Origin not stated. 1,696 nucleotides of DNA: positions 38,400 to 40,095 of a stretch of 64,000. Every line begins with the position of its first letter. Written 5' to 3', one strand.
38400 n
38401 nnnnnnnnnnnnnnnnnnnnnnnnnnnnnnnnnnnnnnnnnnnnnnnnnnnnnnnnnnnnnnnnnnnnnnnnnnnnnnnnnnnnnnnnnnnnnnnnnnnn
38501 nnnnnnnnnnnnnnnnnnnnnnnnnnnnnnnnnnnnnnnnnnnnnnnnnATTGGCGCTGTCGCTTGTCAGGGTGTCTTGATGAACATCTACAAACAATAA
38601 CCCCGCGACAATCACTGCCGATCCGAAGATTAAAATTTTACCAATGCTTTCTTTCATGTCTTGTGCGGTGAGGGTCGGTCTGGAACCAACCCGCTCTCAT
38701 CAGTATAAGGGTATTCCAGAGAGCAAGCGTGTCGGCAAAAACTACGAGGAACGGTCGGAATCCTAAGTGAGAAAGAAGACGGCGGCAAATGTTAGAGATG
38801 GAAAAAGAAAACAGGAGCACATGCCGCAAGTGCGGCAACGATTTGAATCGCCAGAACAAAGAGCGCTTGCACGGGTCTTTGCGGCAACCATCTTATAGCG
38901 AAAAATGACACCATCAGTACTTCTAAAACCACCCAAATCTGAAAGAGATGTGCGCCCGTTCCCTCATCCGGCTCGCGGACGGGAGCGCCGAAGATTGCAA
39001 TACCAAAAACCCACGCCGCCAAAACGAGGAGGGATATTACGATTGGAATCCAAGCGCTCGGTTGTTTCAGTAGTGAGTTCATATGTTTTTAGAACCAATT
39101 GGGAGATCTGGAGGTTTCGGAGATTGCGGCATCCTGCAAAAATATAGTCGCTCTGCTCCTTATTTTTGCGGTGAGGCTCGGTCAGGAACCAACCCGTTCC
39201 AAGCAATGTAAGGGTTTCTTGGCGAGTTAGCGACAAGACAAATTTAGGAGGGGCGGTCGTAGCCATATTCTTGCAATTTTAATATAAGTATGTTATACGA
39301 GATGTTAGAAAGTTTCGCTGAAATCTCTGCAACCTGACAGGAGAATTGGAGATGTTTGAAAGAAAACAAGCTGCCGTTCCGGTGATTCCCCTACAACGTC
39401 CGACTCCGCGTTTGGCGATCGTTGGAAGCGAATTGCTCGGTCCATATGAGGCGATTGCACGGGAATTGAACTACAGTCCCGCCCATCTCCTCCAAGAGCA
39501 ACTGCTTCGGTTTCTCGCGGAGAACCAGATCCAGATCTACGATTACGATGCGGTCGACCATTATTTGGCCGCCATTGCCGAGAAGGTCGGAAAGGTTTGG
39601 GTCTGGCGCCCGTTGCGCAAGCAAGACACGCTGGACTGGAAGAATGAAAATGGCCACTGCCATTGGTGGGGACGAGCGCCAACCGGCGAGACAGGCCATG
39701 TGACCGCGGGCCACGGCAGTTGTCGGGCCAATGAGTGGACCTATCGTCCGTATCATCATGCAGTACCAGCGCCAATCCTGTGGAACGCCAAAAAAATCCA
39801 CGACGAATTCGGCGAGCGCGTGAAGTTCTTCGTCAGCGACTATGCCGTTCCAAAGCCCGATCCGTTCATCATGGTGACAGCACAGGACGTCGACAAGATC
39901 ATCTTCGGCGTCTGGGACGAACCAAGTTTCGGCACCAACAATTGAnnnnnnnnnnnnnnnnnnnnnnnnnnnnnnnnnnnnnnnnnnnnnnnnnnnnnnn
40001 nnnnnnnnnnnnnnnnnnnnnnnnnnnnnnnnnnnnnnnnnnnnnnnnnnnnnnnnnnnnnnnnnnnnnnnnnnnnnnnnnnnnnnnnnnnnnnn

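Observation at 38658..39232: Two copies of a ~65-nt conserved element with a covarying hairpin, each just 5' of a minus-strand gene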

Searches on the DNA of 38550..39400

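Call 6: search_rna_families(source=window, start=38550, end=39400, threshold=evalue, max_evalue=10, show_alignments=4)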
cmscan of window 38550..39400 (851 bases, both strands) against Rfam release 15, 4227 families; matches with E-value up to 10: 0.
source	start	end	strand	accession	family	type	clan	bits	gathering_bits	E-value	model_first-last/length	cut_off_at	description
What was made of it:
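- On Bacterial SRP RNA (plus-strand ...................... recalls helix 8): No Rfam hit at E<=10 (call 6).
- No Rfam match at E<=10 (call 6).
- Tried and rejected: There is no covariance-model support (call 6).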

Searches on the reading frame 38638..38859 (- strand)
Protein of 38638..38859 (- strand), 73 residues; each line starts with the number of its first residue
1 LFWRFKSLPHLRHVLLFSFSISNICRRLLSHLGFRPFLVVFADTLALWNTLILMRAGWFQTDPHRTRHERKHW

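Call 11: search_protein_families(library=pfam, proteins=[window:38638-38859:-], max_evalue=1)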
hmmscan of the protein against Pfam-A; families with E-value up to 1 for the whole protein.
window:38638-38859:- (73 aa): 0 families

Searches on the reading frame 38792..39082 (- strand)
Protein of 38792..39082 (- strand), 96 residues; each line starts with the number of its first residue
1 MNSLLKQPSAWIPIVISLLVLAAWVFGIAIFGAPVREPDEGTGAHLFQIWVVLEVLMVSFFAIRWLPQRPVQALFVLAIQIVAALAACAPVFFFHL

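Call 11: search_protein_families(library=pfam, proteins=[window:38792-39082:-], max_evalue=1)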
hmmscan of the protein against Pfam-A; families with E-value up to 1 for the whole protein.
window:38792-39082:- (96 aa): 2 families
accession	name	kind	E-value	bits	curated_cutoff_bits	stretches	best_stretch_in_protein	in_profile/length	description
PF06912.16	DUF1275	-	0.032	14.5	25.4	1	10-81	43-106/193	Protein of unknown function (DUF1275)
PF04834.18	Adeno_E3_14_5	-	0.71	10.8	28.7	1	8-32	21-45/100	Early E3 14.5 kDa protein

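Call 14: find_encoding_contigs(protein=window:38792-39082:-, flank=5000, max_places=10)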
Protein window:38792-39082:- (96 aa): 1 contig read that carries it; 1 place shown.
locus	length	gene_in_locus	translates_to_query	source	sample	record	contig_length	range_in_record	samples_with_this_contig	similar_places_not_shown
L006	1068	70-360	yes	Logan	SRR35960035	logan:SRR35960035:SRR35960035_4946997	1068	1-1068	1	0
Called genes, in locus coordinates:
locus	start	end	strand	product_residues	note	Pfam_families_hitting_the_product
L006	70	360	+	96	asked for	-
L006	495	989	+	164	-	PF02643:DUF192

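Call 20: find_homologous_proteins(query=window:38792-39082:-, max_evalue=0.001)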
Query window:38792-39082:- (96 aa): 158 proteins with E <= 0.001 among 164 candidates; the best 120 are listed.
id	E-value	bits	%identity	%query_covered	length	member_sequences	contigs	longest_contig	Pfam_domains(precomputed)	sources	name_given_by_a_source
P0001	5.4e-42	160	79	100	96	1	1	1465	-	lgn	-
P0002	3.8e-40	154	75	100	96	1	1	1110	-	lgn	-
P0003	4.9e-40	154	75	100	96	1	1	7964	-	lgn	-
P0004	5.5e-40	154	72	100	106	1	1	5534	-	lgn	-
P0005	2.5e-39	152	74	100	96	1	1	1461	-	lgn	-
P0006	2.7e-39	151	76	100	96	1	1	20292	-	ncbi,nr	ncbi:MAG: hypothetical protein HY001_04960 [Candidatus Portnoybacteria bacterium]|nr:hypothetical pr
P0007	9.0e-39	150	74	97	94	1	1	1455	-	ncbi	-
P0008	1.5e-38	149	75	99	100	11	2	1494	-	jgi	jgi:hypothetical protein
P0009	2.0e-38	149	73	97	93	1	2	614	-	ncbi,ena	-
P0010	2.0e-38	149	73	100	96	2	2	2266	-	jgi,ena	-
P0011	2.2e-38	148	74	100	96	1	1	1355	-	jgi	jgi:hypothetical protein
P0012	3.8e-38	148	75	100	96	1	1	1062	-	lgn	-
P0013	6.2e-38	147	74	100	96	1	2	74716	-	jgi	-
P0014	1.0e-37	146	73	100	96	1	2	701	-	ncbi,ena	-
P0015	1.7e-37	146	72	97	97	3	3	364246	-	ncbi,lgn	-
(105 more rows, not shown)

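Call 22: find_related_loci(query=A1, collection=genome_contigs, flank=3000)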
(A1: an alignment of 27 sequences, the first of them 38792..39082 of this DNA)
Query A1 (96 aa) in genome_contigs; peptide patterns used: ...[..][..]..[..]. (x = any residue, [..] = any of these).
285 stretches matched a pattern; 171 encode a relative of the query (tblastn E <= 1e-3); the best 80 are kept; 80 distinct loci.
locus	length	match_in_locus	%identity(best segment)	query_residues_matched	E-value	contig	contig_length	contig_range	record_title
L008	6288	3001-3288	78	1-96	2e-45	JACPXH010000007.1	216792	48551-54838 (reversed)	MAG: Candidatus Parcubacteria bacterium isolate NC_groundwater_832_Pr1_B-0.1um_57_17 Montesol18_Bp1_scaffold_374759, who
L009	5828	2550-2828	72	4-96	2e-42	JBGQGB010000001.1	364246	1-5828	MAG: Candidatus Doudnabacteria bacterium isolate OBJ2_061818_090_38 k141_512501_length_364246_cov_22.5027, whole genome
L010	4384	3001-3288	73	1-96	5e-42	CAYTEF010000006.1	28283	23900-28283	MAG TPA_asm: uncultured Candidatus Saccharibacteria bacterium isolate SRP178908_co2_71 genome assembly, contig: NODE_536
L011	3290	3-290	69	1-96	6e-41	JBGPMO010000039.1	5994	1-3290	MAG: Candidatus Paceibacteria bacterium isolate OBJ_0618_7090110_236 k141_9437727_length_5994_cov_9.0000, whole genome s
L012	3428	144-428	73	1-95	4e-41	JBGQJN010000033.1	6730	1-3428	MAG: Candidatus Paceibacteria bacterium isolate OBJ2_061818_070_22 k141_1835043_length_6730_cov_10.0000, whole genome sh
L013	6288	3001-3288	69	1-96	3e-40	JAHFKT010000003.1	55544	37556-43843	MAG: Candidatus Yanofskybacteria bacterium isolate nzgw416 NODE_262_length_55545_cov_3.855045, whole genome shotgun sequ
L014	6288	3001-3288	68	1-96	2e-40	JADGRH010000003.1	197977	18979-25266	MAG: Candidatus Paceibacterota bacterium isolate Chersky_89 k127_20491158, whole genome shotgun sequence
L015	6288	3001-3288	59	1-96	6e-37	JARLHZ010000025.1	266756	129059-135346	MAG: Candidatus Doudnabacteria bacterium isolate MAG_CO250 MetaCoAG_Bin_250_Oxic_k141_1086135, whole genome shotgun sequ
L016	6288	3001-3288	56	1-96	8e-34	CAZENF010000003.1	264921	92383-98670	MAG TPA_asm: uncultured Candidatus Saccharibacteria bacterium isolate SRP273308_co1_433 genome assembly, contig: NODE_36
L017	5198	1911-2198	60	1-96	1e-33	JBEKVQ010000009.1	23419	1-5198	MAG: Minisyncoccia bacterium isolate SPRUCE 608 SPRUCE_608_9, whole genome shotgun sequence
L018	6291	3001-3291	61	1-96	4e-33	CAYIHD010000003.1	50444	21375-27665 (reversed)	MAG TPA_asm: uncultured Candidatus Saccharibacteria bacterium isolate ERP119705_co22_421 genome assembly, contig: NODE_4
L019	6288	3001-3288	54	1-96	2e-32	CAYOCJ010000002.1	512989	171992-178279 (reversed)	MAG TPA_asm: uncultured Gammaproteobacteria bacterium isolate SRP273308_co1_350 genome assembly, contig: NODE_8_length_5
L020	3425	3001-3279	70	4-96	4e-32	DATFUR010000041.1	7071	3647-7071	MAG TPA_asm: Patescibacteria group bacterium isolate SMAG_U9442 k141_4397663, whole genome shotgun sequence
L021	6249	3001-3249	65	1-83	3e-32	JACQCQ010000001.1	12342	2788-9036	MAG: Candidatus Sungiibacteriota bacterium isolate NC_groundwater_972_Pr1_S-0.2um_49_27 Montesol18-Sp2_coassembly_scaffo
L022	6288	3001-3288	54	1-96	1e-30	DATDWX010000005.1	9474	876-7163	MAG TPA_asm: Candidatus Paceibacterota bacterium isolate SMAG_U8123 k141_433680, whole genome shotgun sequence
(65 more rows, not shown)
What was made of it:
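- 38792..39082 (-): Gene for a 96-aa multi-pass membrane protein, bracketed by copies B and A. It belongs to a conserved accessory gene family. It is found in CPR and several other phyla (call 22).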

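Call 29: find_encoding_contigs(protein=P0003, flank=4000, max_places=4)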
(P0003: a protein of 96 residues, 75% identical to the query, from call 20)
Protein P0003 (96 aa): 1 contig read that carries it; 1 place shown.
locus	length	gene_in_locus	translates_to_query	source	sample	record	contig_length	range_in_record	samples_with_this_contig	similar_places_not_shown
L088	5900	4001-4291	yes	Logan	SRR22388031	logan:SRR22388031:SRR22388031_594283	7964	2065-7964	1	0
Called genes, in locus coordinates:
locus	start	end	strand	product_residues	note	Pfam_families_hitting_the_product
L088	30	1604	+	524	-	PF03734:YkuD, PF13354:Beta-lactamase2 (weak), PF00768:Peptidase_S11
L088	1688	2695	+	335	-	PF14528:LAGLIDADG_3 (weak)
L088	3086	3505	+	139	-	-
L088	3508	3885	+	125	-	PF00903:Glyoxalase (faint)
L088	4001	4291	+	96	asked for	-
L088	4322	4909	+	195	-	PF00857:Isochorismatase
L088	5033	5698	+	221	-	PF00106:adh_short, PF08659:KR (faint), PF13561:adh_short_C2 (weak)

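Call 30: find_encoding_contigs(protein=P0001, flank=4000, max_places=4)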
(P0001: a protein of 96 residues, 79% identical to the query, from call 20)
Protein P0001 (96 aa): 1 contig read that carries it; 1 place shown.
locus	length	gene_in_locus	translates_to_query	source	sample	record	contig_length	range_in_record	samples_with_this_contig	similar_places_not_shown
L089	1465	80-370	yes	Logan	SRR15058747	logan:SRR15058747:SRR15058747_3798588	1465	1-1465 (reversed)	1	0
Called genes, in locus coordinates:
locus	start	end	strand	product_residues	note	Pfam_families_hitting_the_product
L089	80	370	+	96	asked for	-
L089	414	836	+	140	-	PF00903:Glyoxalase, PF22677:Ble-like_N (weak), PF18029:Glyoxalase_6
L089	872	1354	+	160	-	PF08327:AHSA1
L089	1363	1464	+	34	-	?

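Call 31: find_encoding_contigs(protein=P0006, flank=4000, max_places=4)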
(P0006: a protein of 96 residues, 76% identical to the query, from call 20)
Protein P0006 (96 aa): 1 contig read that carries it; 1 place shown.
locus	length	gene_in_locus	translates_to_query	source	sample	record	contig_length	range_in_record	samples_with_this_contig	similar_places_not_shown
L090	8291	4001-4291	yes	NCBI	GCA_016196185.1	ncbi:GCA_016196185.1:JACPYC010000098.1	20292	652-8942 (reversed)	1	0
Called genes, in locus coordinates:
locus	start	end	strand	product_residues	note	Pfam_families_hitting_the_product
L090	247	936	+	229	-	-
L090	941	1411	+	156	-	-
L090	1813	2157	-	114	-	-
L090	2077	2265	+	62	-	PF12844:HTH_19, PF13560:HTH_31, PF13443:HTH_26, PF01381:HTH_3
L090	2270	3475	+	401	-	PF01209:Ubie_methyltran, PF03848:TehB (weak), PF13489:Methyltransf_23, PF13847:Methyltransf_31, PF08241:Methyltransf_11, PF08242:Methyltransf_12, PF13649:Methyltransf_25, PF00293:NUDIX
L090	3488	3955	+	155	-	-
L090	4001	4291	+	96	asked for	-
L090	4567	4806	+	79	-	PF01381:HTH_3, PF12844:HTH_19, PF13560:HTH_31 (weak)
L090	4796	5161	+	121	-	-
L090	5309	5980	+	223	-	PF00085:Thioredoxin, PF00578:AhpC-TSA (weak)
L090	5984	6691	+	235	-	PF02683:DsbD_TM, PF13386:DsbD_2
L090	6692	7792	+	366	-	PF00578:AhpC-TSA, PF08534:Redoxin, PF13905:Thioredoxin_8, PF17991:Thioredoxin_10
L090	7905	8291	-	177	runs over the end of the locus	PF01569:PAP2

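Call 76: search_protein_families(library=phrogs, proteins=[window:38792-39082:-], max_evalue=0.01)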
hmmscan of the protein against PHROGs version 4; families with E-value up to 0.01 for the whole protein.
window:38792-39082:- (96 aa): 0 families

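Call 77: search_protein_families(library=ncbifam, proteins=[window:38792-39082:-], max_evalue=0.01)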
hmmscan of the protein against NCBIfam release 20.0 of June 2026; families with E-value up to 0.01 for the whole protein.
window:38792-39082:- (96 aa): 0 families

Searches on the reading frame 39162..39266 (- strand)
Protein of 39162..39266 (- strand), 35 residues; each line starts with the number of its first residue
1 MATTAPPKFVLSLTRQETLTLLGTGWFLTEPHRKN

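Call 71: search_protein_representatives(protein=window:39162-39266:-)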
Query: 35 residues. Proteins with E-value up to 0.001 (for the whole library): 2; up to 1e-10: 2; up to 1e-30: 0. The best 2 are listed.
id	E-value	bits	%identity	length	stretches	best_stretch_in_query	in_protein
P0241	3.4e-29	111.0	43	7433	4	10-32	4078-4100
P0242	2.4e-15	69.2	100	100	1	1-35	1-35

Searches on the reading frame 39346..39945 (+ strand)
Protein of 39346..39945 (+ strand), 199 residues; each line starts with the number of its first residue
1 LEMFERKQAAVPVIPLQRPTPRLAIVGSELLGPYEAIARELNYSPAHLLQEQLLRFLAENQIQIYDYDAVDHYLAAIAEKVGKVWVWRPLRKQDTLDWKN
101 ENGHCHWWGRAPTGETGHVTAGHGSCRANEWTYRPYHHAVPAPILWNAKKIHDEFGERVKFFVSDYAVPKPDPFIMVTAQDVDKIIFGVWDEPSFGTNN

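Call 11: search_protein_families(library=pfam, proteins=[window:39346-39945:+], max_evalue=1)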
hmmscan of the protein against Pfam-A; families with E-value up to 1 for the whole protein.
window:39346-39945:+ (199 aa): 0 families

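Call 76: search_protein_families(library=phrogs, proteins=[window:39346-39945:+], max_evalue=0.01)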
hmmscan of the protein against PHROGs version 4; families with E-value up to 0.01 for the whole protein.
window:39346-39945:+ (199 aa): 1 family
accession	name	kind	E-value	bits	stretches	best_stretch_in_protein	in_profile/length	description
phrog_20423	-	unknown function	0.0053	17.6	0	75-110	18-52/62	-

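Call 77: search_protein_families(library=ncbifam, proteins=[window:39346-39945:+], max_evalue=0.01)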
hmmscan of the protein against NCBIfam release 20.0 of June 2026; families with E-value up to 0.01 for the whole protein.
window:39346-39945:+ (199 aa): 0 families

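Call 78: search_solved_structures(query=window:39346-39945:+, max_evalue=1)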
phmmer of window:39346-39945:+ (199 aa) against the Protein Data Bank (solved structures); distinct sequences matched with E-value up to 1: 1.
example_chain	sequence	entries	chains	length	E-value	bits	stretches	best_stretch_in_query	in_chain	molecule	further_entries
3kq4_B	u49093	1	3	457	0.61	12.9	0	100-120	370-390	Cubilin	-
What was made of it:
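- On Integron attC site: The divergent 199-aa ORF matches no family (calls 11, 76-78).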

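Call 79: find_related_loci(query=window:39346-39945:+, collection=viral_contigs, flank=4000)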
Query window:39346-39945:+ (199 aa) in viral_contigs; peptide patterns used: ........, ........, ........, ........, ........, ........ (x = any residue, [..] = any of these).
1 stretches matched a pattern, but none encodes a relative of the query by tblastn (E <= 1e-3).

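Call 85: predict_structure(protein=window:39346-39945:+)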
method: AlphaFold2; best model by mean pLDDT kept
length: 199 residues; sequences in the alignment: 1
mean_pLDDT: 33.9   pTM: 0.22
mean pLDDT of the five models: 33.9, 32.6, 30.5, 30.3, 28.9
residues with pLDDT >= 90: 0; 70-90: 0; 50-70: 0; < 50: 199
segments of 3 or more residues with pLDDT < 50: 1-199
pLDDT, mean of each block of 10 residues (from residue 1): 35 27 29 40 41 42 32 33 31 42 44 34 35 27 34 37 29 30 28 28
secondary structure, 60 per line:
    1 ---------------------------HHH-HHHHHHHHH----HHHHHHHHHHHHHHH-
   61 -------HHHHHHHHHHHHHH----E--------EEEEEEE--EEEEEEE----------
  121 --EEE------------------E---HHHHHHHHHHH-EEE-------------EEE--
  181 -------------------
elements in order: H32-40 H45-59 H68-81 E95-101 E104-110 E123-125 H148-158 E160-162 E176-178
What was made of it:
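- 39346..39945 (+): Orphan 199-aa ORF divergent from copy B, with higher G+C (0.54-0.57). The AF2 model is unusable, with pLDDT 34 (call 85).
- Tried and rejected: It matches no family, has no viral relatives, and its AF2 model has pLDDT 34 (calls 11, 76-79, 85).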
